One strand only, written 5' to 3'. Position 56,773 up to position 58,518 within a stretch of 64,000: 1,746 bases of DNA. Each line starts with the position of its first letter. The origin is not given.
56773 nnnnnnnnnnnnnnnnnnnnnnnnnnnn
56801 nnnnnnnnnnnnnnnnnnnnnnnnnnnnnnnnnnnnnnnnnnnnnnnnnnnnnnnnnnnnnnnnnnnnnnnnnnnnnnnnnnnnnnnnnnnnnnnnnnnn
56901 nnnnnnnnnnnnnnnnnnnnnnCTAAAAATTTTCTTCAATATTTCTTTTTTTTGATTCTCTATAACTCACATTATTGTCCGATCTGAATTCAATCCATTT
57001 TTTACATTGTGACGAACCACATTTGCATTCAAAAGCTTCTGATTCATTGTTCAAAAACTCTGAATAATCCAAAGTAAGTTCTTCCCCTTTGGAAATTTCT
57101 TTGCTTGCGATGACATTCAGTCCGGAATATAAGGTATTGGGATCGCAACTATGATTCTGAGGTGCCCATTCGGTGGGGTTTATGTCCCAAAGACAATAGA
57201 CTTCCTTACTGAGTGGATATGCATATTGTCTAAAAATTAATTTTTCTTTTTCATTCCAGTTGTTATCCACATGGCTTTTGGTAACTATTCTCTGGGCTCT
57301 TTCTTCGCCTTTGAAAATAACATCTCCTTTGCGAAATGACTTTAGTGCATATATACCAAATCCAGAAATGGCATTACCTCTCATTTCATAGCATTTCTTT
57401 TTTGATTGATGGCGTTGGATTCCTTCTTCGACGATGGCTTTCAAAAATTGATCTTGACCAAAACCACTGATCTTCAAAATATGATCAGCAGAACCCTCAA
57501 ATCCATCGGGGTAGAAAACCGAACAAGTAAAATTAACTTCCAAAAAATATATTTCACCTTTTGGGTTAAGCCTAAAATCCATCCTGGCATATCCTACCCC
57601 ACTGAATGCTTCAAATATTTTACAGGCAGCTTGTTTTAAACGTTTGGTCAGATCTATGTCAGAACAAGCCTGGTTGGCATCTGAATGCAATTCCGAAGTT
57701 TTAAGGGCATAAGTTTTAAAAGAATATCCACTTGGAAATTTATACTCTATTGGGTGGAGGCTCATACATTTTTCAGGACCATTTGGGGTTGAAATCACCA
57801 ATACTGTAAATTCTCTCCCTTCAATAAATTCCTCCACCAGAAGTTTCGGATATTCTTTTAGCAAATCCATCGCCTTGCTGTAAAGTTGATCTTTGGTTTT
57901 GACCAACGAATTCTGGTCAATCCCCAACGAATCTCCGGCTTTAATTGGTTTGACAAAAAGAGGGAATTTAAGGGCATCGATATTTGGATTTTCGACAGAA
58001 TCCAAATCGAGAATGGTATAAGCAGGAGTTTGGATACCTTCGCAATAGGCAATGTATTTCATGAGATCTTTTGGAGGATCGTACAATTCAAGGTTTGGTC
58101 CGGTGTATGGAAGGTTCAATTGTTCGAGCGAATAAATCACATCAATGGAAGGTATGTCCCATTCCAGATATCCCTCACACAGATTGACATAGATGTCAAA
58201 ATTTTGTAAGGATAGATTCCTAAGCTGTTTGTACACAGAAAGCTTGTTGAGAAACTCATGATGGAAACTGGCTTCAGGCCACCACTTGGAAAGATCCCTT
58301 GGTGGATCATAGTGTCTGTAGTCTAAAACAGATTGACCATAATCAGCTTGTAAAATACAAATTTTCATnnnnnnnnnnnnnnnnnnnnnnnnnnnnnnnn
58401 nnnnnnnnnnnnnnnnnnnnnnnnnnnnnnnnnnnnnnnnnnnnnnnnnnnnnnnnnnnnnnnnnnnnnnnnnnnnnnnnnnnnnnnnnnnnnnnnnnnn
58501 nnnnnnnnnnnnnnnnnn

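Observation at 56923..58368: Single polypeptide fusing an ATP-grasp ligase to a SET/post-SET domain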

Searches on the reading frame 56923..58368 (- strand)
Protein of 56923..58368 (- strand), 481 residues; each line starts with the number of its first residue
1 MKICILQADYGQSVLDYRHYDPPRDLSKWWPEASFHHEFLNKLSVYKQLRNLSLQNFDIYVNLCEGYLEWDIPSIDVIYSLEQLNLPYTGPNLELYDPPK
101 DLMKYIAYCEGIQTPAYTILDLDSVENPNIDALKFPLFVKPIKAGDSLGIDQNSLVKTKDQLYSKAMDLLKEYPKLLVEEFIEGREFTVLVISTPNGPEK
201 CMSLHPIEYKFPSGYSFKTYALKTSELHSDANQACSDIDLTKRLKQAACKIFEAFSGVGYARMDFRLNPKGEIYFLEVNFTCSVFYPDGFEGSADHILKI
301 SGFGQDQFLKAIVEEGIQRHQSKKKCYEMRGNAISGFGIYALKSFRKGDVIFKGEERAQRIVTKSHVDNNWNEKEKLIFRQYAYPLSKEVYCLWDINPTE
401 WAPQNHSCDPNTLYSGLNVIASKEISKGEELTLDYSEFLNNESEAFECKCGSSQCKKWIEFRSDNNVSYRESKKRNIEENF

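Call 3: search_protein_families(library=pfam, proteins=[window:56923-58368:-], max_evalue=0.01)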
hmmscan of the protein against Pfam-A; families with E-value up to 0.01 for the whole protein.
window:56923-58368:- (481 aa): 5 families
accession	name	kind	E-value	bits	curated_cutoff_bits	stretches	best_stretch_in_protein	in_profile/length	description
PF07478.18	Dala_Dala_lig_C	-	8.3e-23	81.4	24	1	128-279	23-173/204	D-ala D-ala ligase C-terminus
PF00856.33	SET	-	4.8e-11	43.4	22.4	1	336-435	1-104/105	SET domain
PF02655.19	ATP-grasp_3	-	8.7e-05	23.1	23.2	1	113-279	17-154/160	ATP-grasp domain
PF02222.28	ATP-grasp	-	0.00065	19.8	27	1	111-202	7-97/179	ATP-grasp domain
PF13535.11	ATP-grasp_4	-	0.0095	16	27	0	134-205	2-84/160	ATP-grasp domain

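Call 4: search_protein_families(library=ncbifam, proteins=[window:56923-58368:-], max_evalue=0.01)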
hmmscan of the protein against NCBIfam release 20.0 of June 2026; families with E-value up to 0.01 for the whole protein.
window:56923-58368:- (481 aa): 39 families (the best 25 are shown)
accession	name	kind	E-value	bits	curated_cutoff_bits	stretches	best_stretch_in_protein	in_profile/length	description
TIGR01205.1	D_ala_D_alaTIGR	subfamily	7.6e-27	94.1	245.65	1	81-279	86-284/318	D-alanine--D-alanine ligase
NF002378.0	PRK01372.1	subfamily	2.9e-22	78.8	243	1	81-279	80-268/305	D-alanine--D-alanine ligase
NF002528.0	PRK01966.1-4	subfamily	2.7e-20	72.5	262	1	100-322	142-364/366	D-alanine--D-alanine ligase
NF000091.3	D_ala_D_ser_VanG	exception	5.2e-20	71.6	495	1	100-280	136-311/344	D-alanine--D-serine ligase VanG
NF002527.0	PRK01966.1-3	equivalog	5.7e-19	68.5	310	1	81-279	98-295/332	D-alanine--D-alanine ligase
NF011169.0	PRK14571.1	equivalog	3.8e-15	56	404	1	53-281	50-264/300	D-alanyl-alanine synthetase A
NF002526.0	PRK01966.1-2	equivalog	9.1e-14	51.1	449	1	131-326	174-357/362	D-alanine--D-alanine ligase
NF000206.1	D_ala_D_lac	equivalog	1.4e-13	50.5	550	1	86-280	117-308/342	D-alanine--(R)-lactate ligase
NF002525.0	PRK01966.1-1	equivalog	2.1e-12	46.7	457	1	100-325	141-359/364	D-alanine--D-alanine ligase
NF002529.0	PRK01966.1-5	equivalog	3.5e-12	45.9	472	1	81-280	107-304/348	D-alanine--D-alanine ligase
NF000470.1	D_ala_D_lac_VanM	exception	7.7e-11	41.9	760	1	86-280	117-308/343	D-alanine--(R)-lactate ligase VanM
NF012215.1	D_ala_D_lac_VanD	exception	8.9e-11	41.7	700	1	100-281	133-309/343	D-alanine--(R)-lactate ligase VanD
NF012217.1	D_ala_D_lac_VanA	exception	8.1e-10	38.4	775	1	100-280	133-308/343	D-alanine--(R)-lactate ligase VanA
NF000207.3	D_ala_D_ser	equivalog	1.2e-09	37.8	520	1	81-280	111-307/342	D-alanine--D-serine ligase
NF000092.1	D_ala_D_lac_Ao2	exception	1.3e-09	37.6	700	1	100-280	133-308/348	D-alanine--(R)-lactate ligase VanA-Ao2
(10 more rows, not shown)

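Call 5: find_homologous_proteins(query=window:56923-58368:-, max_evalue=0.00001)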
Query window:56923-58368:- (481 aa): 4666 proteins with E <= 0.00001 among 7831 candidates; the best 120 are listed.
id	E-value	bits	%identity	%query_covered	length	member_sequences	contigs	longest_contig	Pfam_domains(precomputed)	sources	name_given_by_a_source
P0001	0.0e+0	1124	100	100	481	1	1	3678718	PF00856.34,PF07478.19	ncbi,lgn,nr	ncbi:MAG: SET domain-containing protein-lysine N-methyltransferase [Saprospiraceae bacterium]|nr:SET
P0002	1.4e-243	827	74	98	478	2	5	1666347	PF00856.34,PF07478.19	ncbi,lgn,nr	ncbi:MAG: SET domain-containing protein-lysine N-methyltransferase [Saprospiraceae bacterium]|nr:SET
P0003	3.5e-217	740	68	99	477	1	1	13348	PF00856.34,PF07478.19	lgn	-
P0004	1.6e-209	715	58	98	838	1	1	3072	PF13535.12,PF02786.23,PF02222.28,PF02655.20,PF01071.25,PF00856.34,PF07478.19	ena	-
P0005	2.7e-203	694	64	98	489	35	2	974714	PF02222.28,PF00856.34,PF07478.19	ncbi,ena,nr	ncbi:MAG: SET domain-containing protein-lysine N-methyltransferase [Saprospiraceae bacterium]|nr:SET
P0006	1.4e-201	688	62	99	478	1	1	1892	PF02222.28,PF02655.20,PF00856.34,PF07478.19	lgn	-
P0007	1.9e-201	688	62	98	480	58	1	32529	PF00856.34,PF07478.19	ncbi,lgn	-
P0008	3.9e-201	687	61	99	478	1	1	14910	PF02222.28,PF02655.20,PF00856.34,PF07478.19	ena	-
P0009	4.0e-201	687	61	99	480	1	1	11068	PF02222.28,PF02655.20,PF00856.34,PF07478.19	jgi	-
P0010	4.6e-201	687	62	98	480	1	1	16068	PF02222.28,PF00856.34,PF07478.19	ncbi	-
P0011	7.0e-200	683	61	99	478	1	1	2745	PF02786.23,PF02222.28,PF02655.20,PF00856.34,PF07478.19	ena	-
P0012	1.3e-199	682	62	98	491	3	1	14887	PF02222.28,PF00856.34,PF07478.19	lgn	-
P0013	2.2e-199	681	62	98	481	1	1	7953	PF02786.23,PF02222.28,PF00856.34,PF07478.19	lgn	-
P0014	2.9e-199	681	61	98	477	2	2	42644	PF02222.28,PF00856.34,PF07478.19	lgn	-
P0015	9.4e-199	679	61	98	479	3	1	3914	PF02786.23,PF00856.34,PF07478.19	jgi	jgi:D-alanine-D-alanine ligase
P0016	1.2e-198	679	61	98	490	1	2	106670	PF00856.34,PF07478.19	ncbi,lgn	ncbi:MAG: SET domain-containing protein-lysine N-methyltransferase [Saprospiraceae bacterium]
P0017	3.0e-198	677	61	98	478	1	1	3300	PF02222.28,PF00856.34,PF07478.19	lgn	-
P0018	3.2e-198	677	61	98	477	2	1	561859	PF02222.28,PF00856.34,PF07478.19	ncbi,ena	-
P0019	5.7e-198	676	60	99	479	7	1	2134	PF02222.28,PF00856.34,PF07478.19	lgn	-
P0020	1.1e-197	676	59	100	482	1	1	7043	PF02222.28,PF00856.34,PF07478.19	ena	-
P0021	2.0e-197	675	61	98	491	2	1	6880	PF02222.28,PF01071.25,PF00856.34,PF07478.19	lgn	-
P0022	2.5e-197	674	61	98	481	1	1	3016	PF00856.34,PF07478.19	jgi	jgi:D-alanine-D-alanine ligase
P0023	2.8e-197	674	60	99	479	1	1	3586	PF02222.28,PF00856.34,PF07478.19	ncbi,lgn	ncbi:MAG: SET domain-containing protein-lysine N-methyltransferase [Saprospiraceae bacterium]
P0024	3.5e-197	674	61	98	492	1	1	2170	PF02222.28,PF00856.34,PF07478.19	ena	-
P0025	4.8e-197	673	60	98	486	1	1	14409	PF02222.28,PF00856.34,PF07478.19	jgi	jgi:D-alanine-D-alanine ligase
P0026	4.9e-197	673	61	98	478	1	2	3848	PF02222.28,PF00856.34,PF07478.19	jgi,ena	jgi:D-alanine-D-alanine ligase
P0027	5.5e-197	673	60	99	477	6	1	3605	PF02786.23,PF02222.28,PF00856.34,PF07478.19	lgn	-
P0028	5.5e-197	673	60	100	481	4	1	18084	PF02786.23,PF02222.28,PF00856.34,PF07478.19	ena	-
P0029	5.9e-197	673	59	100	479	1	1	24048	PF02222.28,PF00856.34,PF07478.19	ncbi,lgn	-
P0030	8.9e-197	673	60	98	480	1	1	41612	PF02222.28,PF00856.34,PF07478.19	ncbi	-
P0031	1.1e-196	672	61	99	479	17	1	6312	PF02222.28,PF00856.34,PF07478.19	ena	-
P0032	1.1e-196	672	59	98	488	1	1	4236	PF02222.28,PF00856.34,PF07478.19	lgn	-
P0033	1.2e-196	672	60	99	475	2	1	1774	PF02786.23,PF02222.28,PF00856.34,PF07478.19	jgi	-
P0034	1.3e-196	672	59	98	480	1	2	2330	PF02222.28,PF00856.34,PF07478.19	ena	-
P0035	1.5e-196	672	60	98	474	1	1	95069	PF02222.28,PF00856.34,PF07478.19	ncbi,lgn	-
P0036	1.7e-196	672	60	98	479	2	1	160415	PF02222.28,PF00856.34,PF07478.19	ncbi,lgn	-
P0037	1.9e-196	671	60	98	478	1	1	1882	PF02222.28,PF00856.34,PF07478.19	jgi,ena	-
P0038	2.2e-196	671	60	98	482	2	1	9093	PF02222.28,PF00856.34,PF07478.19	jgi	-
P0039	2.5e-196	671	61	99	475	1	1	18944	PF02786.23,PF02222.28,PF00856.34,PF07478.19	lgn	-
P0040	2.9e-196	671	61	99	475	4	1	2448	PF02786.23,PF02222.28,PF02655.20,PF00856.34,PF07478.19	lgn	-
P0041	3.1e-196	671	60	98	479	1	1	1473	PF02222.28,PF02655.20,PF00856.34,PF07478.19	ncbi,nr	ncbi:MAG TPA: SET domain-containing protein-lysine N-methyltransferase [Saprospiraceae bacterium]|nr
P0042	3.5e-196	671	60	100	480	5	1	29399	PF02786.23,PF02222.28,PF01071.25,PF00856.34,PF07478.19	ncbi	ncbi:MAG: SET domain-containing protein-lysine N-methyltransferase [Sphingobacteriales bacterium]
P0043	4.5e-196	670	59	99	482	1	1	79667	PF00856.34,PF07478.19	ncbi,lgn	ncbi:MAG: SET domain-containing protein-lysine N-methyltransferase [Chitinophagaceae bacterium]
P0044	4.7e-196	670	59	98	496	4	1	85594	PF02222.28,PF00856.34,PF07478.19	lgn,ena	-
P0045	5.8e-196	670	61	98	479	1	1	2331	PF02222.28,PF02655.20,PF00856.34,PF07478.19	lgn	-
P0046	6.1e-196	670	55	98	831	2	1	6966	PF13535.12,PF02786.23,PF02222.28,PF02655.20,PF01071.25,PF00856.34,PF07478.19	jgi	jgi:D-alanine-D-alanine ligase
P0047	6.8e-196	670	61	99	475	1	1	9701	PF02786.23,PF02222.28,PF00856.34,PF07478.19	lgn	-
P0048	7.3e-196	670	59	98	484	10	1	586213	PF02222.28,PF00856.34,PF07478.19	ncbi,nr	ncbi:MAG: SET domain-containing protein-lysine N-methyltransferase [Chitinophagaceae bacterium]|nr:S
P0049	8.7e-196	669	60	98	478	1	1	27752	PF02222.28,PF00856.34,PF07478.19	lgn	-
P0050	9.0e-196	669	60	98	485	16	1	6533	PF02222.28,PF00856.34,PF07478.19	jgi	-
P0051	1.1e-195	669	61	99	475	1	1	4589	PF02222.28,PF00856.34,PF07478.19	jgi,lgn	jgi:D-alanine-D-alanine ligase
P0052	1.4e-195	669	61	98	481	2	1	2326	PF02786.23,PF02222.28,PF00856.34,PF07478.19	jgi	jgi:hypothetical protein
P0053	2.1e-195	668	61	98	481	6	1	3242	PF02786.23,PF02222.28,PF00856.34,PF07478.19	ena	-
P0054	2.1e-195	668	59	98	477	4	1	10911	PF02222.28,PF00856.34,PF07478.19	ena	-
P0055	2.1e-195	668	61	99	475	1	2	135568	PF02222.28,PF00856.34,PF07478.19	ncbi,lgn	-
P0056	2.2e-195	668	60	99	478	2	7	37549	PF00856.34,PF07478.19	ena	-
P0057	2.3e-195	668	60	98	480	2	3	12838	PF02222.28,PF00856.34,PF07478.19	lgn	-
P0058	2.4e-195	668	60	98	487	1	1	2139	PF02222.28,PF00856.34,PF07478.19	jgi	jgi:D-alanine-D-alanine ligase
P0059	2.5e-195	668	59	98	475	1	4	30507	PF02222.28,PF00856.34,PF07478.19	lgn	-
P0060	2.9e-195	668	60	97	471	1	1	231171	PF02786.23,PF02222.28,PF00856.34,PF07478.19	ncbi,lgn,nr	ncbi:MAG: SET domain-containing protein-lysine N-methyltransferase [Bacteroidota bacterium]|nr:SET d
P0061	3.0e-195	667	59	98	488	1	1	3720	PF02222.28,PF01071.25,PF00856.34,PF07478.19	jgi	jgi:D-alanine-D-alanine ligase-like ATP-grasp enzyme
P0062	3.1e-195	667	60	99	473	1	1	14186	PF02222.28,PF00856.34,PF07478.19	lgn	-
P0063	3.2e-195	667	60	98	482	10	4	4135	PF02222.28,PF00856.34,PF07478.19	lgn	-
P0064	4.0e-195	667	60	98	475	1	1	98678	PF02222.28,PF00856.34,PF07478.19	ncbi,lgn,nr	ncbi:MAG: ATP-grasp domain-containing protein [Sphingobacteriales bacterium]|nr:ATP-grasp domain-con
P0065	4.3e-195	667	60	98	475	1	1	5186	PF02222.28,PF00856.34,PF07478.19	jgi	jgi:D-alanine-D-alanine ligase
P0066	4.4e-195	667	60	98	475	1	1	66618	PF02222.28,PF00856.34,PF07478.19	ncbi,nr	ncbi:MAG: SET domain-containing protein-lysine N-methyltransferase [Chitinophagaceae bacterium]|nr:S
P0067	5.2e-195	667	60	98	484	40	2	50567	PF02222.28,PF00856.34,PF07478.19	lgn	-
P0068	5.6e-195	667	60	99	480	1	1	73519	PF02222.28,PF02655.20,PF00856.34,PF07478.19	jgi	-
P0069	5.9e-195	667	60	98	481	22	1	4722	PF02222.28,PF00856.34,PF07478.19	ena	-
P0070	6.4e-195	666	60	98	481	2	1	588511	PF02222.28,PF00856.34,PF07478.19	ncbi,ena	-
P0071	6.5e-195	666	58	99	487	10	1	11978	PF02222.28,PF00856.34,PF07478.19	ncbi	-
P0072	7.3e-195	666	61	99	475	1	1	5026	PF02786.23,PF02222.28,PF00856.34,PF07478.19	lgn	-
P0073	7.4e-195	666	60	98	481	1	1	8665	PF02222.28,PF00856.34,PF07478.19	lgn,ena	-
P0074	7.5e-195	666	60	98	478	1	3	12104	PF02222.28,PF00856.34,PF07478.19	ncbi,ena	-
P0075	7.5e-195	666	60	98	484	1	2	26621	PF02222.28,PF00856.34,PF07478.19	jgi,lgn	jgi:D-alanine-D-alanine ligase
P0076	8.3e-195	666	60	98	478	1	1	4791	PF02222.28,PF00856.34,PF07478.19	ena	-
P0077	8.5e-195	666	58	99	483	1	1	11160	PF02222.28,PF00856.34,PF07478.19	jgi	jgi:D-alanine-D-alanine ligase-like ATP-grasp enzyme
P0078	8.7e-195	666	60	99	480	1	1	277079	PF02786.23,PF00856.34,PF07478.19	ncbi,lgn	ncbi:MAG: SET domain-containing protein-lysine N-methyltransferase [Bacteroidota bacterium]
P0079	9.5e-195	666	60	99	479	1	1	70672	PF02222.28,PF00856.34,PF07478.19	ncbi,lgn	-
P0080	9.5e-195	666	61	98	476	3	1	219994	PF00856.34,PF07478.19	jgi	jgi:D-alanine-D-alanine ligase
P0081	9.7e-195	666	60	99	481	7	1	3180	PF02222.28,PF00856.34,PF07478.19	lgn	-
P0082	1.0e-194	666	60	98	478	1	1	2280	PF02222.28,PF00856.34,PF07478.19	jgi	-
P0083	1.1e-194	666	60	98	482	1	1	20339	PF02222.28,PF00856.34,PF07478.19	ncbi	-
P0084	1.3e-194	665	60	98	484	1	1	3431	PF02222.28,PF00856.34,PF07478.19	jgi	jgi:D-alanine-D-alanine ligase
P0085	1.4e-194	665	61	99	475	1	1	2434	PF02786.23,PF02222.28,PF00856.34,PF07478.19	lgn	-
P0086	1.5e-194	665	60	98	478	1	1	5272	PF02222.28,PF00856.34,PF07478.19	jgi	-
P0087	1.5e-194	665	59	98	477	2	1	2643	PF02222.28,PF00856.34,PF07478.19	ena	-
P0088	1.6e-194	665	60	99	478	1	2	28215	PF00856.34,PF07478.19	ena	-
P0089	1.6e-194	665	60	98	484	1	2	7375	PF02222.28,PF00856.34,PF07478.19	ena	-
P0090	1.6e-194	665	60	98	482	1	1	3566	PF02222.28,PF00856.34,PF07478.19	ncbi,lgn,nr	ncbi:MAG TPA: SET domain-containing protein-lysine N-methyltransferase [Chitinophagaceae bacterium]|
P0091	1.9e-194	665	59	98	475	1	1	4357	PF02222.28,PF00856.34,PF07478.19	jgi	jgi:hypothetical protein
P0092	2.0e-194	665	59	99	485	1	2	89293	PF02222.28,PF01071.25,PF00856.34,PF07478.19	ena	-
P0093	2.1e-194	665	61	98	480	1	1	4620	PF02222.28,PF00856.34,PF07478.19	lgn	-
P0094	2.2e-194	665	59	98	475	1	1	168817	PF02222.28,PF00856.34,PF07478.19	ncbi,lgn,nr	ncbi:MAG: SET domain-containing protein-lysine N-methyltransferase [Chitinophagaceae bacterium]|nr:S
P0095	2.4e-194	665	60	98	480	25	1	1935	PF02222.28,PF00856.34,PF07478.19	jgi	jgi:D-alanine-D-alanine ligase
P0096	2.8e-194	664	60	98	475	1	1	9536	PF02222.28,PF00856.34,PF07478.19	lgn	-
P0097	2.9e-194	664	59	98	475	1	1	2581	PF02222.28,PF00856.34,PF07478.19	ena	-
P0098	3.1e-194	664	59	98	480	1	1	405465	PF02222.28,PF01071.25,PF00856.34,PF07478.19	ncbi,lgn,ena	-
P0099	3.3e-194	664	61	98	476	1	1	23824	PF02222.28,PF00856.34,PF07478.19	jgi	jgi:D-alanine-D-alanine ligase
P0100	3.3e-194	664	59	99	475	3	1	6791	PF02222.28,PF00856.34,PF07478.19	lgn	-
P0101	3.3e-194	664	60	98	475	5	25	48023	PF00856.34,PF07478.19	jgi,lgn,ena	-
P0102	3.4e-194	664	60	99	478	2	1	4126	PF00856.34,PF07478.19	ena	-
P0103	4.0e-194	664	60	99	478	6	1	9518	PF00856.34,PF07478.19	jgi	jgi:D-alanine-D-alanine ligase-like ATP-grasp enzyme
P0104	4.2e-194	664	58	99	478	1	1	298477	PF02222.28,PF00856.34,PF07478.19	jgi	jgi:D-alanine-D-alanine ligase-like ATP-grasp enzyme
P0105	4.2e-194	664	59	98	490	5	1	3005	PF02222.28,PF00856.34,PF07478.19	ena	-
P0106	4.6e-194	664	59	99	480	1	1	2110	PF02222.28,PF00856.34,PF07478.19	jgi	jgi:D-alanine-D-alanine ligase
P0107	4.6e-194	664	59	98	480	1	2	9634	PF02222.28,PF02655.20,PF00856.34,PF07478.19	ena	-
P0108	4.7e-194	664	60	99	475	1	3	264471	PF02222.28,PF00856.34,PF07478.19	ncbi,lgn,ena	-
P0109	5.4e-194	663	59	98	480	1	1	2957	PF02222.28,PF00856.34,PF07478.19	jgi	jgi:D-alanine-D-alanine ligase-like ATP-grasp enzyme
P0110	5.6e-194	663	59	98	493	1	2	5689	PF02222.28,PF00856.34,PF07478.19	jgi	jgi:D-alanine-D-alanine ligase-like ATP-grasp enzyme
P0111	5.8e-194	663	60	98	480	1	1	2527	PF02222.28,PF00856.34,PF07478.19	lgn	-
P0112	5.8e-194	663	60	98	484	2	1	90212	PF02222.28,PF00856.34,PF07478.19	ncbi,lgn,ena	-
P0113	5.9e-194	663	60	99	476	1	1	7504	PF02222.28,PF00856.34,PF07478.19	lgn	-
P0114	6.2e-194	663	59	98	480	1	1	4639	PF02222.28,PF00856.34,PF07478.19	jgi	jgi:D-alanine-D-alanine ligase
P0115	6.2e-194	663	60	99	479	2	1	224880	PF00856.34,PF07478.19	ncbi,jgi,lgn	jgi:D-alanine-D-alanine ligase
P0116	6.3e-194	663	59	98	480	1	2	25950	PF02222.28,PF02655.20,PF00856.34,PF07478.19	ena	-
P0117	6.4e-194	663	60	97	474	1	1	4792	PF00856.34,PF07478.19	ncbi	-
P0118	6.4e-194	663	60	99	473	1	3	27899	PF02222.28,PF00856.34,PF07478.19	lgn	-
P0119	6.9e-194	663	59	99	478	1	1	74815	PF02222.28,PF00856.34,PF07478.19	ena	-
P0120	8.4e-194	663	59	98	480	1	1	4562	PF02222.28,PF00856.34,PF07478.19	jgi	jgi:D-alanine-D-alanine ligase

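Call 10: find_encoding_contigs(protein=P0048, flank=8000, max_places=2)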
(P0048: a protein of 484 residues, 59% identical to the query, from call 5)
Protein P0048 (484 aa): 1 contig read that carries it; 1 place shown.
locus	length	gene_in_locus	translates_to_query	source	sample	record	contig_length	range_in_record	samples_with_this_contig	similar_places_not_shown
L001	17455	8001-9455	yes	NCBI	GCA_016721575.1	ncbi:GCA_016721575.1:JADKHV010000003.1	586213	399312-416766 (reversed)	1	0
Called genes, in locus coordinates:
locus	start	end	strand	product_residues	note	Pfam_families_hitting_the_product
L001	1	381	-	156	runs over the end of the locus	-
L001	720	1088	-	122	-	-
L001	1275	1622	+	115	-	PF00436:SSB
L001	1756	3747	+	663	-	PF02689:Herpes_Helicase (faint), PF05970:PIF1, PF13245:AAA_19, PF13401:AAA_22, PF13604:AAA_30, PF13538:UvrD_C_2 (faint)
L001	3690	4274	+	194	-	PF00570:HRDC, PF14493:HTH_40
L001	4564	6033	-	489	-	PF00801:PKD (weak), PF18911:PKD_4, PF13573:SprB, PF13585:CHU_C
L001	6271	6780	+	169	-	PF00856:SET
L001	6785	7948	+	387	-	PF07478:Dala_Dala_lig_C, PF13535:ATP-grasp_4 (weak)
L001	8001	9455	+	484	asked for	PF02222:ATP-grasp (faint), PF07478:Dala_Dala_lig_C, PF00856:SET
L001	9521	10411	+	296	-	PF13748:ABC_membrane_3, PF00664:ABC_membrane (weak)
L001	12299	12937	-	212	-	-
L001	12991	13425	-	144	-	PF02130:YbeY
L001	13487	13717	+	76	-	PF04023:FeoA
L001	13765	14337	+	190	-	PF01467:CTP_transf_like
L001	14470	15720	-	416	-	PF02417:Chromate_transp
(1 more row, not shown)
